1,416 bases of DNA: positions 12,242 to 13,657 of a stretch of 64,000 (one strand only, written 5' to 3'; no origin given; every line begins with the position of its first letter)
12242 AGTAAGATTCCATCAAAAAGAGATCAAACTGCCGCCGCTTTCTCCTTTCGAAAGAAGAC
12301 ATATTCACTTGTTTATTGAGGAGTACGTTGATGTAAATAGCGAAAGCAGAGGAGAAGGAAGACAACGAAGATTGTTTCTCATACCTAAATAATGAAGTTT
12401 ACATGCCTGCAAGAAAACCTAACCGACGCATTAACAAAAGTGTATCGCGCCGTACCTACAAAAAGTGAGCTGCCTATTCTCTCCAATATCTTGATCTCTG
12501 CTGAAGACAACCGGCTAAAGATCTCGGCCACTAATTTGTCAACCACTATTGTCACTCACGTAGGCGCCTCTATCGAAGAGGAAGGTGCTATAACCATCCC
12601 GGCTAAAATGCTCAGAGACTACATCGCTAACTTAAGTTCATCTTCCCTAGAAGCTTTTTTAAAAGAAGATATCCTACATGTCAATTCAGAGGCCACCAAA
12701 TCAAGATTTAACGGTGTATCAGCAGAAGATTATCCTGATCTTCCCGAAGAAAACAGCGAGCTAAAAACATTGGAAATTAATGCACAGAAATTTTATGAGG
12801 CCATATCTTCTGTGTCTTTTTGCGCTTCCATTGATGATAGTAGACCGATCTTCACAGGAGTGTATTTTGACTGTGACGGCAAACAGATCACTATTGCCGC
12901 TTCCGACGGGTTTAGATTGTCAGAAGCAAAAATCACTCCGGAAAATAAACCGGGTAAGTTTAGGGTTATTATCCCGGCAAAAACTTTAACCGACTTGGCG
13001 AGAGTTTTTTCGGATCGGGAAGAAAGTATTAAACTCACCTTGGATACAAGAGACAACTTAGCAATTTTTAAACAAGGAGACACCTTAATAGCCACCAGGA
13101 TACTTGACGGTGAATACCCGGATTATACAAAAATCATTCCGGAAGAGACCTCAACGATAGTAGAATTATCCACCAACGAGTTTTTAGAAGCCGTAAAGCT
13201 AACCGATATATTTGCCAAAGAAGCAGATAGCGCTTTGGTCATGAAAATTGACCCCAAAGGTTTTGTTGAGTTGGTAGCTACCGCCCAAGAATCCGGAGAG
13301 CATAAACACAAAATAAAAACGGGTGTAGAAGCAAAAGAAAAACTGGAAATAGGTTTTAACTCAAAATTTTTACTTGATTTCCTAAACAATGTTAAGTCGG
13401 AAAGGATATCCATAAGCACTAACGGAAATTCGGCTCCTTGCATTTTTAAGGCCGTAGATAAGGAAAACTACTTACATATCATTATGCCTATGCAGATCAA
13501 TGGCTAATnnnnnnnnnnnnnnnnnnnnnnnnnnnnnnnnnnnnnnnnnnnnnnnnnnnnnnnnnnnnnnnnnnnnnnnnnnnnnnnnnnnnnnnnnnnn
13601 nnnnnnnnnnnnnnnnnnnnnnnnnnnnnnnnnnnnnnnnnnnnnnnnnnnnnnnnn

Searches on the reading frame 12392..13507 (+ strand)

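Call 53: search_protein_families(library=pfam, proteins=[window:12392-13507:+], max_evalue=0.00001)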
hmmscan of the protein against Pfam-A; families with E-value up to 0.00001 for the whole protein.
window:12392-13507:+ (371 aa): 3 families
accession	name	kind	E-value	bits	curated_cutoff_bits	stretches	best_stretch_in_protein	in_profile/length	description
PF00712.24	DNA_pol3_beta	-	1.9e-34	118.8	24.4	2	1-118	1-120/120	DNA polymerase III beta subunit, N-terminal domain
PF02767.21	DNA_pol3_beta_2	-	3.7e-31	108.3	27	1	129-244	2-116/116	DNA polymerase III beta subunit, central domain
PF02768.20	DNA_pol3_beta_3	-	1.5e-22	80.1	27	1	247-367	2-120/121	DNA polymerase III beta subunit, C-terminal domain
